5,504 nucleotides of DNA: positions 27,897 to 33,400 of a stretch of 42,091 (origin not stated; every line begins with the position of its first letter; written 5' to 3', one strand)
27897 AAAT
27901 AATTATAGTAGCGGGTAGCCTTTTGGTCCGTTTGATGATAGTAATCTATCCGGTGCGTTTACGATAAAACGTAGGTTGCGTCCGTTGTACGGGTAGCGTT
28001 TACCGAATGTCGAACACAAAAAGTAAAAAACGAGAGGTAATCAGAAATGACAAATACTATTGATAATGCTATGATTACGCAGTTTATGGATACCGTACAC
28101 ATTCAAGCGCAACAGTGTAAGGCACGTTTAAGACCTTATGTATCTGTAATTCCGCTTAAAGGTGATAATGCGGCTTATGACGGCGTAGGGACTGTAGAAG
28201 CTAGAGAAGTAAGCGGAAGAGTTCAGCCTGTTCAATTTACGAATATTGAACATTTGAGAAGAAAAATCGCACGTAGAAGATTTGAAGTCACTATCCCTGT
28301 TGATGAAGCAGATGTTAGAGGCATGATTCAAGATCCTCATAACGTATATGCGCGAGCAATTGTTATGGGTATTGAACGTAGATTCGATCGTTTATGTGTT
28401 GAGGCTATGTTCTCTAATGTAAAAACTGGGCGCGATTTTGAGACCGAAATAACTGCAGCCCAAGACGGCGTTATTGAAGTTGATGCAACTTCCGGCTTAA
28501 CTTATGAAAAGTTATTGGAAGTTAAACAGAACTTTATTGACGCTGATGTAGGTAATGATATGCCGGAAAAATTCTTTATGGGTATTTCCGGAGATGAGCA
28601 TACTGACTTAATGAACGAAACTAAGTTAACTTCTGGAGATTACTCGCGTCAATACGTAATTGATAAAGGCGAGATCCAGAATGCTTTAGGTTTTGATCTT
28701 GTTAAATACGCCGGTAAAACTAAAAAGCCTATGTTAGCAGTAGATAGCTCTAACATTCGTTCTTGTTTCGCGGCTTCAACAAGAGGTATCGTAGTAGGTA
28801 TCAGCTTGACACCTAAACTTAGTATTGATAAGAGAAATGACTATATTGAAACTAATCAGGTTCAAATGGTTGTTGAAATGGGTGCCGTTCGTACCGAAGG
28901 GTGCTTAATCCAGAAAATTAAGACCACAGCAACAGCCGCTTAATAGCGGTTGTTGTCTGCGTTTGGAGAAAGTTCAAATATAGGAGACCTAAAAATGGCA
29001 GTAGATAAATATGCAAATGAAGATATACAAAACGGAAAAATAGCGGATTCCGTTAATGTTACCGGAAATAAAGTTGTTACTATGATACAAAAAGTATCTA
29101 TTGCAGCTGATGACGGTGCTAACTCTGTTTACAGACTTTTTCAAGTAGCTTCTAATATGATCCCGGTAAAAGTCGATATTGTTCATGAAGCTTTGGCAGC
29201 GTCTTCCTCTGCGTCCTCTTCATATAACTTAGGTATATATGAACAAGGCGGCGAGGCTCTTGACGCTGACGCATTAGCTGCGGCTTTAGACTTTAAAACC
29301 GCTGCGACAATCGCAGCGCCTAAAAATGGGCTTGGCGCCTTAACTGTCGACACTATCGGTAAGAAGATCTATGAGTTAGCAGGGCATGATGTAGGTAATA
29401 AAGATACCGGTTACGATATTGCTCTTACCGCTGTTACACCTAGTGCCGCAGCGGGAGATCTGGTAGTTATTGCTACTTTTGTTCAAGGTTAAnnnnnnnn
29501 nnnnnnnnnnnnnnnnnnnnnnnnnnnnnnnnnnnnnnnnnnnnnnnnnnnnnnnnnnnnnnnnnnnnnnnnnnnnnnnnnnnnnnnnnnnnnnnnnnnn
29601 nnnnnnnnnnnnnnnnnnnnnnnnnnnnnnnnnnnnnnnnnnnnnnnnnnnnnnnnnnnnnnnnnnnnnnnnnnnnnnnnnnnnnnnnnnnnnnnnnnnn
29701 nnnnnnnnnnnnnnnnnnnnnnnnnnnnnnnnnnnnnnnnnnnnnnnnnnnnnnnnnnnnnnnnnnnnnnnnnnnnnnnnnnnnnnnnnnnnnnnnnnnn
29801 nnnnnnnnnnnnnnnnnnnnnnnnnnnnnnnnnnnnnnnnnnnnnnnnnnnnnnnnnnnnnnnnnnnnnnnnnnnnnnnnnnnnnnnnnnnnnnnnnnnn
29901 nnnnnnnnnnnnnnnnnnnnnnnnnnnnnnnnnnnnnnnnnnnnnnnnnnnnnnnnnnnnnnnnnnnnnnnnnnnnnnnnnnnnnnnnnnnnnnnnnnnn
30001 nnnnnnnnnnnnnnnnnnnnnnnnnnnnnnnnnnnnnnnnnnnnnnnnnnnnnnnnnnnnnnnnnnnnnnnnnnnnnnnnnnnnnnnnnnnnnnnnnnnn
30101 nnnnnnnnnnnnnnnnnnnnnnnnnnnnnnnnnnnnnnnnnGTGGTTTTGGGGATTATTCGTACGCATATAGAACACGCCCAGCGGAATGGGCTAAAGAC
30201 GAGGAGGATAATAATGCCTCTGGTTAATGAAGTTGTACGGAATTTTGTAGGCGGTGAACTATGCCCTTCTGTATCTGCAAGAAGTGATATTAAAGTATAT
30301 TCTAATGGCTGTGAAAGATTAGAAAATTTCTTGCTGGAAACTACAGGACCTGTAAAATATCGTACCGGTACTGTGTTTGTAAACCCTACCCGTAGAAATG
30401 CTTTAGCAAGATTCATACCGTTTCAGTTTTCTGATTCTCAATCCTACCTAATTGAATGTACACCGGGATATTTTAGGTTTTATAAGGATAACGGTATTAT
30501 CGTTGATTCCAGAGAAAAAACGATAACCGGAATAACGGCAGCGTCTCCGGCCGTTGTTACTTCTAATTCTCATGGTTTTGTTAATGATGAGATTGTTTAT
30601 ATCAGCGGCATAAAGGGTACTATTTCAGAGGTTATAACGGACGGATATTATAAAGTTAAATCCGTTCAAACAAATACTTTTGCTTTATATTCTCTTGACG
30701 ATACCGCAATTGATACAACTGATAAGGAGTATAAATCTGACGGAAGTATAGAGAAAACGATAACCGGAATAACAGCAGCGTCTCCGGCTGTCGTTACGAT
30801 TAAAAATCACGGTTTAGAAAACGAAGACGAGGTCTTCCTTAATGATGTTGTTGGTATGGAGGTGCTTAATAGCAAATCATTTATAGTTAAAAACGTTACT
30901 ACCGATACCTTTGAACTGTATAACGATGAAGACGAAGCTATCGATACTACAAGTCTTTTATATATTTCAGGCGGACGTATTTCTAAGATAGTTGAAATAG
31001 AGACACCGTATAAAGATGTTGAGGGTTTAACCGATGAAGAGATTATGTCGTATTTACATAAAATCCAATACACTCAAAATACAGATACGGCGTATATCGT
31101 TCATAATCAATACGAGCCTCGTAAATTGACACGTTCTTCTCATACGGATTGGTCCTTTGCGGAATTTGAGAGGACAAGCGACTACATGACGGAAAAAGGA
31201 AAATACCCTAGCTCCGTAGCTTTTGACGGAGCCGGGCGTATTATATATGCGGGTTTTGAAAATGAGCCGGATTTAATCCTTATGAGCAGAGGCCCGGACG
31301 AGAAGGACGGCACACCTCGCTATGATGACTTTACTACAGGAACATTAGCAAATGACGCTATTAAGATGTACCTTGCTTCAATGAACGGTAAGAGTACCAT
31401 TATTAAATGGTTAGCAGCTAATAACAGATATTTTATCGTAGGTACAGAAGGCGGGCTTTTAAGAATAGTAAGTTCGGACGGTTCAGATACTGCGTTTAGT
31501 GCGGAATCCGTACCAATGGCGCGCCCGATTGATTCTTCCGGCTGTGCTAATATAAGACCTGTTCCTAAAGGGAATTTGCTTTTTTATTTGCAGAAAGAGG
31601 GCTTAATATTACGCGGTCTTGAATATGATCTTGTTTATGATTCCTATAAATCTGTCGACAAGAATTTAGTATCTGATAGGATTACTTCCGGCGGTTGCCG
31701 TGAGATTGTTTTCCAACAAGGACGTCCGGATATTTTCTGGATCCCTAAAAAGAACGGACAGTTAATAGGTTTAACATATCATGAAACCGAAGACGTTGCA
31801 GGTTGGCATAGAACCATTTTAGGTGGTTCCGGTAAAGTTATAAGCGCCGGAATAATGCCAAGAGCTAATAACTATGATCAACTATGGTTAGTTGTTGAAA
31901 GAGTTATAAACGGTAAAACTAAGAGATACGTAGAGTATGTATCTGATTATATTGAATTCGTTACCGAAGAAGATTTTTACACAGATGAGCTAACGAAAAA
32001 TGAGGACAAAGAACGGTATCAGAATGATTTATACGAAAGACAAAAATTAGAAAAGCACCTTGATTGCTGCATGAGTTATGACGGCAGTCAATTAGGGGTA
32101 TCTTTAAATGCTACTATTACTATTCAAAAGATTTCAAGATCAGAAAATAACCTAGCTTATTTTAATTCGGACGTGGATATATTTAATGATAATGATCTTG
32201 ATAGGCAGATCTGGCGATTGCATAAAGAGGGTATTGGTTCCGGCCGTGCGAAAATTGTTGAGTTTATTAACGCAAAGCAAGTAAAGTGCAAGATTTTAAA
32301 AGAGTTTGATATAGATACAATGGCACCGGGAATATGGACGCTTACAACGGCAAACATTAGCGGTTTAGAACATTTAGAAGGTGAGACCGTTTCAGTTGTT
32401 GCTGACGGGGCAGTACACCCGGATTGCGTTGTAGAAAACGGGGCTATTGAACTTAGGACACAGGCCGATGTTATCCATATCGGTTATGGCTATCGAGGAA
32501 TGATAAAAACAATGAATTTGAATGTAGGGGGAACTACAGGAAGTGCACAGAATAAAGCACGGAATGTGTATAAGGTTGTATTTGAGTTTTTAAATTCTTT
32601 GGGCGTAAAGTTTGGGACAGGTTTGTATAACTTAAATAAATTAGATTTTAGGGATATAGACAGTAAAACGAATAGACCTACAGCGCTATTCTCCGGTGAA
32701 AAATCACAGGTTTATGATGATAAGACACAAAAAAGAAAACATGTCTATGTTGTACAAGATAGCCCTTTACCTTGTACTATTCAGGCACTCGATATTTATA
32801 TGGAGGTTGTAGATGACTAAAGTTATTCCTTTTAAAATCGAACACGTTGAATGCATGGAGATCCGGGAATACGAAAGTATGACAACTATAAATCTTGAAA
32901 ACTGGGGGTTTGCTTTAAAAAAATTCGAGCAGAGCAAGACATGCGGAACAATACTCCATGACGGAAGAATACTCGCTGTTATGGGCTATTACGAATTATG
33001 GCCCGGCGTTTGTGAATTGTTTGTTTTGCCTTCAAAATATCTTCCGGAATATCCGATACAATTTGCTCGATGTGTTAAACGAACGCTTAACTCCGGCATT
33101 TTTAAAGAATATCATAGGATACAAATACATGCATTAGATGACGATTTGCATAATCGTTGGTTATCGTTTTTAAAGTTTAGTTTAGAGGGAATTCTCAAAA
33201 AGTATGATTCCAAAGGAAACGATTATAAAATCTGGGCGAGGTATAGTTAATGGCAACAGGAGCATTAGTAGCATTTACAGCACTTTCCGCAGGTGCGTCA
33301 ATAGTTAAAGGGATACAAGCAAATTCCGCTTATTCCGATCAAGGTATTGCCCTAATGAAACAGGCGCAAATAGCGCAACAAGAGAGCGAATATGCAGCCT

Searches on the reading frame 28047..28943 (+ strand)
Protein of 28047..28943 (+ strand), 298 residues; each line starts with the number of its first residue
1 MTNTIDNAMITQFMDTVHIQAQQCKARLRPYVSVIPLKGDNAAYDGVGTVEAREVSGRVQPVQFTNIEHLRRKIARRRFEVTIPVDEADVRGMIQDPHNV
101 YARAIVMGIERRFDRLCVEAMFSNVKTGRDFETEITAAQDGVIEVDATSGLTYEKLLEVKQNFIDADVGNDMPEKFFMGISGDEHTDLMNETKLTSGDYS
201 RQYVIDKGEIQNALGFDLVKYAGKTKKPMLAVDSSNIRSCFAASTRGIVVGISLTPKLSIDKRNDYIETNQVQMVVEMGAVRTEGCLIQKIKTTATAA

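Call 19: search_protein_families(library=phrogs, proteins=[window:28047-28943:+], max_evalue=0.001)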
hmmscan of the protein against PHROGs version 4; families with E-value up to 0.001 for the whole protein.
window:28047-28943:+ (298 aa): 1 family
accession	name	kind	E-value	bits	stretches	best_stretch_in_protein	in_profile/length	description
phrog_3437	-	head and packaging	5.7e-40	138.3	1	1-294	3-292/294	major head protein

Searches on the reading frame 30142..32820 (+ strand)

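Call 19: search_protein_families(library=phrogs, proteins=[window:30142-32820:+], max_evalue=0.001)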
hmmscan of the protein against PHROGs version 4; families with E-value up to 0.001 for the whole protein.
window:30142-32820:+ (892 aa): 6 families
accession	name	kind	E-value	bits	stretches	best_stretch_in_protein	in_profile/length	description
phrog_376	-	tail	2.2e-124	417.4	2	348-890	289-710/712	tail protein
phrog_15566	-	tail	5.4e-46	158.2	1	351-883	43-543/552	tail protein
phrog_20269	-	unknown function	6.3e-27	95.5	1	34-343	9-154/374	-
phrog_584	-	tail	1.4e-17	65.2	2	203-270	19-80/218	major tail protein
phrog_30010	-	unknown function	2.1e-16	60.8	2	490-615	191-314/517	-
phrog_15235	-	unknown function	9.7e-05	23.7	0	202-229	23-50/58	-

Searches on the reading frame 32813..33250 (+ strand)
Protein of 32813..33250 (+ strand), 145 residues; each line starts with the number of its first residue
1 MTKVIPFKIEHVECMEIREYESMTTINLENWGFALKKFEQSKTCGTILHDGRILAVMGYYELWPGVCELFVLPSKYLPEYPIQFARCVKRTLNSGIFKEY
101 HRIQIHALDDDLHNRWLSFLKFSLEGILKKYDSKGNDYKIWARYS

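Call 20: search_protein_families(library=pfam, proteins=[window:32813-33250:+], max_evalue=0.05)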
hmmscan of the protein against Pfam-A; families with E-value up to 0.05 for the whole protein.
window:32813-33250:+ (145 aa): 0 families

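Call 27: search_protein_families(library=phrogs, proteins=[window:32813-33250:+], max_evalue=0.01)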
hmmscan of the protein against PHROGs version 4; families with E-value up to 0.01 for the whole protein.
window:32813-33250:+ (145 aa): 2 families
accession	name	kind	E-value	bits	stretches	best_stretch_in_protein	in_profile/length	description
phrog_4177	-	unknown function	2.4e-17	64.3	1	4-143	3-141/143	-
phrog_308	-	head and packaging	1.6e-06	29.3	1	16-139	24-144/151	internal virion protein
